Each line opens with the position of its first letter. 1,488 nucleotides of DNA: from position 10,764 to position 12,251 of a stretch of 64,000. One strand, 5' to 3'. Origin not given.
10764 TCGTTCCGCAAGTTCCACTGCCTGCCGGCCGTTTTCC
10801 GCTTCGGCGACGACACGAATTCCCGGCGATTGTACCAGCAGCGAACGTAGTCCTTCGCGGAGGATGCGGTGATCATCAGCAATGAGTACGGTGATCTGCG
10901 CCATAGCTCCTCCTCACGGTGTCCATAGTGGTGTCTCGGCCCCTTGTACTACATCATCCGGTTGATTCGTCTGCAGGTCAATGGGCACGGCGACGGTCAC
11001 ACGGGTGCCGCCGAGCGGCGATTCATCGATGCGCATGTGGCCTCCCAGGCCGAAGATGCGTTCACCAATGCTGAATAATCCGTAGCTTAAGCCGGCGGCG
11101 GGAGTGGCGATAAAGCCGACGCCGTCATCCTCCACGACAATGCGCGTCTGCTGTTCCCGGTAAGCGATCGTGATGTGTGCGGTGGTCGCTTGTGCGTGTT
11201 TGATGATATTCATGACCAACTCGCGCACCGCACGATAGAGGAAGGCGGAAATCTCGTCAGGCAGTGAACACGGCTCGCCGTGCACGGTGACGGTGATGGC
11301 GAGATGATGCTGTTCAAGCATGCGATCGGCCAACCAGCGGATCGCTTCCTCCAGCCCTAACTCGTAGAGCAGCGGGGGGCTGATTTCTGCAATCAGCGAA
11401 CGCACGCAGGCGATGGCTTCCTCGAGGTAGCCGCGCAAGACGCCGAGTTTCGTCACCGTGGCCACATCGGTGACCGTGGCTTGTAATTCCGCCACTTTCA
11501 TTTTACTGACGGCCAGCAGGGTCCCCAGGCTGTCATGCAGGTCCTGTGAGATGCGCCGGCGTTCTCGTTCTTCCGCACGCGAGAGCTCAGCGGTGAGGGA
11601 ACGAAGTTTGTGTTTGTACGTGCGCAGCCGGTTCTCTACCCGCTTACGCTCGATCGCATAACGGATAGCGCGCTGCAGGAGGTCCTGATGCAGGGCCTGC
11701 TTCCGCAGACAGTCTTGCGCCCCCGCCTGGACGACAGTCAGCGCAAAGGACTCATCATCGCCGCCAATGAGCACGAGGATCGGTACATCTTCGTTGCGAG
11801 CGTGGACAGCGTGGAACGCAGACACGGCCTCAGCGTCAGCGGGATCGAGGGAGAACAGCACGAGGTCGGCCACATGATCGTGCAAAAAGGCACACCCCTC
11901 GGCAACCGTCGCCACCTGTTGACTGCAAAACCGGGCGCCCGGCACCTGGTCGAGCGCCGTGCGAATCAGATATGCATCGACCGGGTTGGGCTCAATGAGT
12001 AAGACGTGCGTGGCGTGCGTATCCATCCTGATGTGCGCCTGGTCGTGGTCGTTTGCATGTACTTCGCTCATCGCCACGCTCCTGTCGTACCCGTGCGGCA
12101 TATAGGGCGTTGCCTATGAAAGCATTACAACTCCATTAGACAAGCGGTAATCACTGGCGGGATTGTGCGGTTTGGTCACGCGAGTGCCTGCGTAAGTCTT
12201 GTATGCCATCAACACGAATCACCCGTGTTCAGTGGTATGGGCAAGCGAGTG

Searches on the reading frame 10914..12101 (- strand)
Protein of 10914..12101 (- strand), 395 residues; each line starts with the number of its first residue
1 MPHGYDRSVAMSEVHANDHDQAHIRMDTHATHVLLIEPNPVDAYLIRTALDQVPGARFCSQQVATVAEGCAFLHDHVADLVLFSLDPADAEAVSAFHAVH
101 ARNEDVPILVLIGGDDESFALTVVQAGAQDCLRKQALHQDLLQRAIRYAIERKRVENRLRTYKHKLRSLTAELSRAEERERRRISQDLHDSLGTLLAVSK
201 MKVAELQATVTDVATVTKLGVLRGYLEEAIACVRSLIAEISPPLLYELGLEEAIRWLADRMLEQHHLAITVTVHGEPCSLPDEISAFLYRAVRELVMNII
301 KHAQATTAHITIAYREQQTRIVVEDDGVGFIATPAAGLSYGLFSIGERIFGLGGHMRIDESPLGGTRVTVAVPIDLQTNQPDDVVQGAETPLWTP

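Call 3: search_protein_families(library=pfam, proteins=[window:10914-12101:-], max_evalue=0.01)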
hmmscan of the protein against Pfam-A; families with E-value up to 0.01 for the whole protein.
window:10914-12101:- (395 aa): 5 families
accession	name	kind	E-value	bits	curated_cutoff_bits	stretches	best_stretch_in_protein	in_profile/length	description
PF02518.31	HATPase_c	-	2.5e-10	41.2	26.4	1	286-374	4-109/111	Histidine kinase-, DNA gyrase B-, and HSP90-like ATPase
PF07730.19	HisKA_3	-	5e-09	37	24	1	180-243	1-66/68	Histidine kinase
PF00072.30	Response_reg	-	6.5e-06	26.7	30.2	1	33-144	1-109/111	Response regulator receiver domain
PF13581.12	HATPase_c_2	-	0.00014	22.3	27.4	1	287-330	31-79/127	Histidine kinase-like ATPase domain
PF13589.12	HATPase_c_3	-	0.00035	21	25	1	289-329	4-44/137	Histidine kinase-, DNA gyrase B-, and HSP90-like ATPase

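Call 9: search_solved_structures(query=window:10914-12101:-, max_evalue=0.01, show_alignments=3)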
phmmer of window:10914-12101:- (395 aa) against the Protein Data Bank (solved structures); distinct sequences matched with E-value up to 0.01: 21.
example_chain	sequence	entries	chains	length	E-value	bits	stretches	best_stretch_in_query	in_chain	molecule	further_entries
3gig_A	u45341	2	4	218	8.6e-11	44.6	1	151-374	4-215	Sensor histidine kinase desK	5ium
7ssj_A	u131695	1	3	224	1.2e-10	44.1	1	153-374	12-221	Sensor histidine kinase DesK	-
3gie_A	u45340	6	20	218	1.2e-09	40.9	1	151-374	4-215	Sensor histidine kinase desK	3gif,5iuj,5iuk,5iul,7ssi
3ehf_A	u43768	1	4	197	2.2e-09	39.9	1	179-374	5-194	Sensor kinase (YocF protein)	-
4gt8_A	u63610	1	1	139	4e-09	39.1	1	271-379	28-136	Sensor protein vraS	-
3ehh_A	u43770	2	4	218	5.1e-09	38.7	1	151-374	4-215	Sensor kinase (YocF protein)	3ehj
3zxq_A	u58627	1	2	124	9e-09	38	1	255-374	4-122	HYPOXIA SENSOR HISTIDINE KINASE RESPONSE REGULATOR DOST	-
3ehg_A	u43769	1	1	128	9.6e-07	31.3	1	287-374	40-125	Sensor kinase (YocF protein)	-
1qkk_A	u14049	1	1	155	1.6e-05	27.2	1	47-164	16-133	C4-DICARBOXYLATE TRANSPORT TRANSCRIPTIONAL REGULATORY PROTEIN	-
6lgq_D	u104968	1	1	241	2.5e-05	26.6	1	15-154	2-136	DNA-binding response regulator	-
1l5y_A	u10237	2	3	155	3.3e-05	26.2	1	47-162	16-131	C4-DICARBOXYLATE TRANSPORT TRANSCRIPTIONAL REGULATORY PROTEIN DCTD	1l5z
6oap_A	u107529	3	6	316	0.00029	23.1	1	33-162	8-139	Dual sensor histidine kinase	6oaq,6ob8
3eq2_A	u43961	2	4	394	0.00037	22.8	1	56-175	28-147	Probable two-component response regulator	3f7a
2pkx_A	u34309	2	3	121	0.00099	21.4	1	34-144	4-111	Transcriptional regulatory protein phoP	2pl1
5ep0_A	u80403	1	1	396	0.001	21.3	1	61-155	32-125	Putative repressor protein luxO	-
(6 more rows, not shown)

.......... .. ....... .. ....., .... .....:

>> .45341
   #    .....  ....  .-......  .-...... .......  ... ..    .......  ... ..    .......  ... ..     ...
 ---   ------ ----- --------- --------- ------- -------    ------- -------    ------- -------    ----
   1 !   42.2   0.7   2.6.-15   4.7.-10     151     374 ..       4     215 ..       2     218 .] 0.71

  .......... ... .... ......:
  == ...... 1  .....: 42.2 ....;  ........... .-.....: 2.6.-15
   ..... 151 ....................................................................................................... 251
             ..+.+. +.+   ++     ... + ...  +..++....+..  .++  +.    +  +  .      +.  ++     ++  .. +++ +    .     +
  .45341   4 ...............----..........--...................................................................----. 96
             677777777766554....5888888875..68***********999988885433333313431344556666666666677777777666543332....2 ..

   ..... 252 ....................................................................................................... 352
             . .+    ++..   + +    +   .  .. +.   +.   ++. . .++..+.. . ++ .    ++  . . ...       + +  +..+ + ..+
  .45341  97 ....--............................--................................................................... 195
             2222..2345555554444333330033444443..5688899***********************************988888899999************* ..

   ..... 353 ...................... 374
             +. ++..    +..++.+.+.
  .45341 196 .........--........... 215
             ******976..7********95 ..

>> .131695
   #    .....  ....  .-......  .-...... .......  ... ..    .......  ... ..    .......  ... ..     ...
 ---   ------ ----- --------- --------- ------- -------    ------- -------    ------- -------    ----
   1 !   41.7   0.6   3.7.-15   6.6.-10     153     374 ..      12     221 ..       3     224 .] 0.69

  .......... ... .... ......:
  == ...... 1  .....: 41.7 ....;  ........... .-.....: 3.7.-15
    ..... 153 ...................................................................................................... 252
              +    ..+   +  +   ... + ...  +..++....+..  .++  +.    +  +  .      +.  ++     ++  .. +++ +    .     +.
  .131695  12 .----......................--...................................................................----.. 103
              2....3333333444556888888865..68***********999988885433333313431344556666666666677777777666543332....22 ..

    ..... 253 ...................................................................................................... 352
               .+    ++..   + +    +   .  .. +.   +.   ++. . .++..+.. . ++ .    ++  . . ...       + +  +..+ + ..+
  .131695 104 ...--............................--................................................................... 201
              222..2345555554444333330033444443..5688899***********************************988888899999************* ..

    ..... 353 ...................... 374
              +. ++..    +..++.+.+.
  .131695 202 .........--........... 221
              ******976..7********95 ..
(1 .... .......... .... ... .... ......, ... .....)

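Call 10: find_homologous_proteins(query=window:10914-12101:-, max_evalue=0.00001)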
Query window:10914-12101:- (395 aa): 2803 proteins with E <= 0.00001 among 8000 candidates; the best 120 are listed.
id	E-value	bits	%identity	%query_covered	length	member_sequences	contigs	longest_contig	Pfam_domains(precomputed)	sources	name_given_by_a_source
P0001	6.4e-250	846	100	97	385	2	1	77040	PF07730.20,PF02518.32,PF00072.31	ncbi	-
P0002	9.1e-71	257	39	88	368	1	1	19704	PF13581.13,PF07730.20,PF02518.32,PF00072.31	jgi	jgi:signal transduction histidine kinase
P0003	5.7e-68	248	44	75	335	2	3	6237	PF13581.13,PF07730.20,PF02518.32,PF00072.31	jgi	jgi:signal transduction histidine kinase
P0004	9.5e-68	247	42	57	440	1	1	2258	PF13581.13,PF07730.20,PF02518.32,PF00072.31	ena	-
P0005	1.3e-67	246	38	90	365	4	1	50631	PF13581.13,PF07730.20,PF02518.32,PF00072.31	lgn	-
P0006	2.3e-66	242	41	58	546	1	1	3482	PF13426.14,PF13581.13,PF07730.20,PF08448.17,PF02518.32,PF00072.31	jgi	jgi:PAS domain S-box-containing protein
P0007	1.1e-65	240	38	93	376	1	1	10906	PF13581.13,PF07730.20,PF02518.32,PF00072.31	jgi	jgi:signal transduction histidine kinase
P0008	2.4e-65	239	42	58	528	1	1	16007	PF08447.19,PF13426.14,PF13188.14,PF07730.20,PF08448.17,PF02518.32,PF00989.32,PF00072.31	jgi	-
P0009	2.9e-65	239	43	81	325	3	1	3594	PF13581.13,PF07730.20,PF02518.32,PF00072.31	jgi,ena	-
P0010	2.4e-63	232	41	87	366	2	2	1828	PF13581.13,PF07730.20,PF02518.32,PF00072.31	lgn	-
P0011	1.6e-60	223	42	59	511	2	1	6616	PF13426.14,PF13581.13,PF07730.20,PF08448.17,PF02518.32,PF00072.31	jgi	-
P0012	1.9e-60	223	40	57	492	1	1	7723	PF08447.19,PF13426.14,PF13188.14,PF13581.13,PF07730.20,PF08448.17,PF02518.32,PF00989.32,PF00072.31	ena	-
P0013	4.3e-59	218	35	88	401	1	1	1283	PF13581.13,PF07730.20,PF02518.32,PF00072.31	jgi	jgi:signal transduction histidine kinase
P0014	4.9e-59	218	40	57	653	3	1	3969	PF13426.14,PF13185.13,PF01590.33,PF13581.13,PF07730.20,PF08448.17,PF02518.32,PF00989.32,PF00072.31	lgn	-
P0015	5.2e-59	218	35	88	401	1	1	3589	PF13581.13,PF07730.20,PF02518.32,PF00072.31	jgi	jgi:signal transduction histidine kinase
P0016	5.7e-59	218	35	88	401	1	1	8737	PF13581.13,PF07730.20,PF02518.32,PF00072.31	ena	-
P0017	1.2e-58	217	35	88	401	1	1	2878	PF13581.13,PF07730.20,PF02518.32,PF00072.31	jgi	jgi:signal transduction histidine kinase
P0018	9.9e-58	214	37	88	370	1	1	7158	PF13581.13,PF07730.20,PF02518.32,PF00072.31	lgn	-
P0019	1.4e-57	213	35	90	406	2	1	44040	PF13581.13,PF07730.20,PF02518.32,PF00072.31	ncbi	-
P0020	2.7e-57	212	35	88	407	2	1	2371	PF13581.13,PF07730.20,PF02518.32,PF00072.31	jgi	-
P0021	7.7e-57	211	38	92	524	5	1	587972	PF07730.20,PF02518.32,PF00072.31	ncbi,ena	-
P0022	1.2e-56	210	35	90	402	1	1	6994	PF13581.13,PF07730.20,PF02518.32,PF00072.31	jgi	-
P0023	1.9e-56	210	37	89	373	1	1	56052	PF13581.13,PF02518.32,PF00072.31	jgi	-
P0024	3.2e-56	209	35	88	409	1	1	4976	PF13581.13,PF07730.20,PF02518.32,PF00072.31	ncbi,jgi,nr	ncbi:MAG: response regulator [Acidobacteria bacterium]|nr:MAG: response regulator [Acidobacteriota b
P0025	3.6e-56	209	34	89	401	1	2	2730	PF07730.20,PF02518.32,PF00072.31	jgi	jgi:signal transduction histidine kinase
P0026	1.3e-55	207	34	83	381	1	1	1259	PF13581.13,PF07730.20,PF02518.32,PF00072.31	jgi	jgi:signal transduction histidine kinase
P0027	1.0e-54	204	42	62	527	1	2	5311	PF08447.19,PF13426.14,PF13581.13,PF07730.20,PF08448.17,PF02518.32,PF00989.32,PF00072.31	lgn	-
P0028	1.3e-54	204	34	88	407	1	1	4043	PF13581.13,PF07730.20,PF02518.32,PF00072.31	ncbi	-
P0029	1.5e-54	204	41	57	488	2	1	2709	PF13426.14,PF13581.13,PF07730.20,PF08448.17,PF02518.32,PF00989.32,PF00072.31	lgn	-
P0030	4.6e-54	202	35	87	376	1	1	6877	PF13581.13,PF07730.20,PF02518.32,PF00072.31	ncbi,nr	ncbi:MAG: response regulator [Candidatus Hydrogenedentes bacterium]|nr:response regulator [Candidatu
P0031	5.7e-54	202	35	88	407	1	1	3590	PF13581.13,PF07730.20,PF02518.32,PF00072.31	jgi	-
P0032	7.6e-54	201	37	90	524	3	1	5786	PF07730.20,PF02518.32,PF00072.31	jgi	-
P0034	3.1e-53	199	36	93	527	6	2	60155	PF07730.20,PF02518.32,PF00072.31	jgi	jgi:DNA-binding NarL/FixJ family response regulator/anti-sigma regulatory factor (Ser/Thr protein ki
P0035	3.2e-53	199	34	88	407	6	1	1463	PF13581.13,PF07730.20,PF02518.32,PF00072.31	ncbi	-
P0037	9.6e-53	198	37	89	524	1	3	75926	PF07730.20,PF02518.32,PF00072.31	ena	-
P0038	1.4e-52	197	36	80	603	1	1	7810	PF00196.26,PF13581.13,PF07730.20,PF02518.32,PF00072.31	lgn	-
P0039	1.8e-52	197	41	57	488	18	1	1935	PF13426.14,PF13581.13,PF07730.20,PF08448.17,PF02518.32,PF00989.32,PF00072.31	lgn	-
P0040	2.5e-52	196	36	90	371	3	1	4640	PF13581.13,PF07730.20,PF02518.32,PF00072.31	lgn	-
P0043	4.2e-52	195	42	58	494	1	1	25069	PF13426.14,PF13188.14,PF13581.13,PF07730.20,PF02518.32,PF00072.31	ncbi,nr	ncbi:MAG: PAS domain S-box protein [Sedimentisphaerales bacterium]|nr:PAS domain S-box protein [Sedi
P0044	4.9e-52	195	41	57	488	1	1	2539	PF13426.14,PF13581.13,PF07730.20,PF08448.17,PF02518.32,PF00072.31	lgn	-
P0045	5.1e-52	195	35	57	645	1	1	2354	PF08447.19,PF13426.14,PF13188.14,PF07730.20,PF08448.17,PF02518.32,PF00989.32,PF00072.31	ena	-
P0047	8.0e-52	195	40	63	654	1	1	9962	PF08447.19,PF13426.14,PF13188.14,PF07730.20,PF08448.17,PF02518.32,PF00989.32,PF00072.31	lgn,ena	-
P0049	1.5e-51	194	36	94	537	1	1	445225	PF07730.20,PF02518.32,PF00072.31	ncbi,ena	-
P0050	1.6e-51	194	35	85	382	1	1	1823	PF13581.13,PF07730.20,PF02518.32,PF00072.31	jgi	-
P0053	1.0e-50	191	45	56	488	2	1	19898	PF08447.19,PF13426.14,PF13188.14,PF13581.13,PF07730.20,PF08448.17,PF02518.32,PF00989.32,PF00072.31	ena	-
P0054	1.0e-50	191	36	93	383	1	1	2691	PF13581.13,PF02518.32,PF00072.31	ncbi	-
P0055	1.3e-50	191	43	56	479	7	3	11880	PF08447.19,PF13426.14,PF13188.14,PF12860.14,PF13581.13,PF08448.17,PF02518.32,PF00989.32,PF00072.31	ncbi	-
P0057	1.5e-50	190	35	94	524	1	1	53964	PF07730.20,PF02518.32,PF00072.31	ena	-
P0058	1.6e-50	190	35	87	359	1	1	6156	PF07730.20,PF02518.32,PF00072.31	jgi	jgi:signal transduction histidine kinase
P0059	2.0e-50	190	42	57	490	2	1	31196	PF08447.19,PF13426.14,PF13188.14,PF13581.13,PF07730.20,PF08448.17,PF02518.32,PF00989.32,PF00072.31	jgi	jgi:PAS domain S-box-containing protein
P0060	2.3e-50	190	45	59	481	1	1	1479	PF13581.13,PF07730.20,PF08448.17,PF02518.32,PF00989.32,PF00072.31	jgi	-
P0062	3.1e-50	189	39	60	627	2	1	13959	PF13426.14,PF13581.13,PF07730.20,PF02518.32,PF00989.32,PF00072.31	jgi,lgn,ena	jgi:PAS domain S-box-containing protein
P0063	4.9e-50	189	38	72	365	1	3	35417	PF13581.13,PF07730.20,PF02518.32,PF00072.31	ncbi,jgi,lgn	-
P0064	5.0e-50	189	35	87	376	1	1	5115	PF13581.13,PF07730.20,PF02518.32,PF00072.31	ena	-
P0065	5.5e-50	188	42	58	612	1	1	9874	PF08447.19,PF13426.14,PF13188.14,PF13581.13,PF07730.20,PF08448.17,PF02518.32,PF00989.32,PF00072.31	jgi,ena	-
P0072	1.9e-49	187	36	88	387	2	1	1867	PF07730.20,PF02518.32,PF00072.31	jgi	jgi:signal transduction histidine kinase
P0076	2.9e-49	186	37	57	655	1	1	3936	PF13188.14,PF13581.13,PF07730.20,PF08448.17,PF02518.32,PF00989.32,PF00072.31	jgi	jgi:signal transduction histidine kinase/DNA-binding response OmpR family regulator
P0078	3.9e-49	186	36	87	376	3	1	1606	PF13581.13,PF02518.32,PF00072.31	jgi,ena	-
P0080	4.6e-49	185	39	60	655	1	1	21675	PF08447.19,PF13426.14,PF13188.14,PF13581.13,PF07730.20,PF08448.17,PF02518.32,PF00989.32,PF00072.31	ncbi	-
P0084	5.9e-49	185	42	57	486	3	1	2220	PF13426.14,PF13581.13,PF07730.20,PF08448.17,PF02518.32,PF00072.31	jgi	-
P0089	7.9e-49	185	36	59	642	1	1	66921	PF08447.19,PF13426.14,PF07730.20,PF08448.17,PF02518.32,PF00989.32,PF00072.31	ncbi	-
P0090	8.1e-49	185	42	58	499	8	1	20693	PF08447.19,PF13426.14,PF13188.14,PF13581.13,PF07730.20,PF08448.17,PF02518.32,PF00989.32,PF00072.31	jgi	jgi:PAS domain S-box-containing protein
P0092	9.3e-49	184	43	57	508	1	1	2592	PF08447.19,PF13426.14,PF13188.14,PF13581.13,PF07730.20,PF08448.17,PF02518.32,PF00989.32,PF00072.31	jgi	jgi:PAS domain S-box-containing protein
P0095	1.6e-48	184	39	56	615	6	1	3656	PF08447.19,PF13426.14,PF13188.14,PF13581.13,PF07730.20,PF08448.17,PF02518.32,PF00989.32,PF00072.31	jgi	-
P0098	2.1e-48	183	35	88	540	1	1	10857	PF13581.13,PF07730.20,PF02518.32,PF00072.31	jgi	jgi:signal transduction histidine kinase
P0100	2.2e-48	183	34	87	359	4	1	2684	PF07730.20,PF02518.32,PF00072.31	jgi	jgi:signal transduction histidine kinase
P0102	2.2e-48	183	34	63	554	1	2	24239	PF13185.13,PF01590.33,PF07730.20,PF02518.32,PF00072.31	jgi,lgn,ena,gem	-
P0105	2.7e-48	183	28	87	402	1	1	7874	PF13581.13,PF07730.20,PF02518.32,PF00072.31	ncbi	-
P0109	3.7e-48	182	34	88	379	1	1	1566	PF07730.20,PF02518.32,PF00072.31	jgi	jgi:signal transduction histidine kinase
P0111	4.1e-48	182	38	56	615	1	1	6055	PF08447.19,PF13426.14,PF13188.14,PF13581.13,PF07730.20,PF08448.17,PF02518.32,PF00989.32,PF00072.31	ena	-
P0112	4.1e-48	182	38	56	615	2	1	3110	PF08447.19,PF13426.14,PF13188.14,PF13581.13,PF07730.20,PF08448.17,PF02518.32,PF00989.32,PF00072.31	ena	-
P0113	4.3e-48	182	30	87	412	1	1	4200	PF13581.13,PF07730.20,PF02518.32,PF00072.31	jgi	jgi:signal transduction histidine kinase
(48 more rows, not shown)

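Call 11: find_encoding_contigs(protein=P0001, flank=10000, max_places=3)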
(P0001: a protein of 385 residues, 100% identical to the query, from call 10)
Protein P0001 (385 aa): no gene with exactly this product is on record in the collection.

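Call 18: find_encoding_contigs(protein=P0002, flank=10000, max_places=2)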
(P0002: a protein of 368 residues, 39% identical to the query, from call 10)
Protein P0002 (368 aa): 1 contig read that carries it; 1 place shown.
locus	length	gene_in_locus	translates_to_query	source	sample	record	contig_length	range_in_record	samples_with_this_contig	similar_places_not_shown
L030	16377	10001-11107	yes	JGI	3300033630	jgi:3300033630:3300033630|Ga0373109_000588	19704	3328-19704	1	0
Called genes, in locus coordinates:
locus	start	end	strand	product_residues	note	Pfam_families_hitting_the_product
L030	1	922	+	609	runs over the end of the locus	PF00151:Lipase (weak), PF18998:Flg_new_2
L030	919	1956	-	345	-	PF17792:ThiD2, PF02581:TMP-TENI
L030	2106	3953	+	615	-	-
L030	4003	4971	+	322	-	PF00890:FAD_binding_2 (weak), PF01134:GIDA (weak), PF01266:DAO (weak), PF03486:HI0933_like (weak), PF07992:Pyr_redox_2, PF12831:FAD_oxidored (weak), PF13450:NAD_binding_8 (weak), PF13738:Pyr_redox_3, +2 more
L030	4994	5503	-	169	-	PF01965:DJ-1_PfpI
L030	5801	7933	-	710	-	PF07494:Reg_prop (faint)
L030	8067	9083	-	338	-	PF08240:ADH_N, PF16912:Glu_dehyd_C, PF00107:ADH_zinc_N, PF13602:ADH_zinc_N_2 (weak)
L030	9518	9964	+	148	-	PF00072:Response_reg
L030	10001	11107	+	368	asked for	PF00072:Response_reg, PF07730:HisKA_3, PF13581:HATPase_c_2 (weak), PF02518:HATPase_c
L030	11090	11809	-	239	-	-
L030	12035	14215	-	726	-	PF14871:GHL6, PF06283:ThuA (faint), PF08532:Glyco_hydro_42M, PF22369:GLMA_2nd (weak)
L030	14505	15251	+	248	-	PF01268:FTHFS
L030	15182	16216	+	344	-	PF01268:FTHFS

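Call 19: find_encoding_contigs(protein=P0005, flank=10000, max_places=2)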
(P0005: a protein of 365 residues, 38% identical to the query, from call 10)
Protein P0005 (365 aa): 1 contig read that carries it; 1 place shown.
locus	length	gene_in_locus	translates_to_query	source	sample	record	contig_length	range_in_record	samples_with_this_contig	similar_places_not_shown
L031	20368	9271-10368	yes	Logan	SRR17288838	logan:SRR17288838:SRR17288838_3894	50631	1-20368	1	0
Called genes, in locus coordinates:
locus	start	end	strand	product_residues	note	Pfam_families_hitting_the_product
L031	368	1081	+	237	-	PF06971:Put_DNA-bind_N, PF02629:CoA_binding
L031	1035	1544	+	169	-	PF01257:2Fe-2S_thioredx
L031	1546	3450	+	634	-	PF01512:Complex1_51K, PF10531:SLBB (faint), PF10589:NADH_4Fe-4S, PF00037:Fer4 (weak), PF12838:Fer4_7 (weak), PF13187:Fer4_9 (weak), PF13237:Fer4_10 (weak), PF00037:Fer4 (weak), +2 more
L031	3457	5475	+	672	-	PF00111:Fer2 (weak), PF13510:Fer2_4, PF10588:NADH-G_4Fe-4S_3, PF13237:Fer4_10 (weak), PF12838:Fer4_7, PF02906:Fe_hyd_lg_C, PF02256:Fe_hyd_SSU, PF01257:2Fe-2S_thioredx, +5 more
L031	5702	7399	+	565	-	PF00037:Fer4 (weak), PF02906:Fe_hyd_lg_C, PF04060:FeS, PF13188:PAS_8 (weak), PF13426:PAS_9 (weak)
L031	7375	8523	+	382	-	PF07228:SpoIIE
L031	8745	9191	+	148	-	PF00072:Response_reg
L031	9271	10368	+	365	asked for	PF00072:Response_reg, PF13581:HATPase_c_2 (faint), PF07730:HisKA_3, PF02518:HATPase_c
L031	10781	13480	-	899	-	-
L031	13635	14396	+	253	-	PF00106:adh_short, PF08659:KR, PF01370:Epimerase, PF13561:adh_short_C2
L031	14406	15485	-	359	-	PF14607:GxDLY, PF14606:Lipase_GDSL_3, PF13472:Lipase_GDSL_2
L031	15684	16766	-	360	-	PF02899:Phage_int_SAM_1, PF00589:Phage_integrase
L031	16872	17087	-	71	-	-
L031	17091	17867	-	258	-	-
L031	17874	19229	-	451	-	PF00930:DPPIV_N (faint), PF26549:Tricorn_N, PF26550:Tricorn_2nd, PF07676:PD40, PF26549:Tricorn_N, PF07676:PD40, PF26550:Tricorn_2nd (weak)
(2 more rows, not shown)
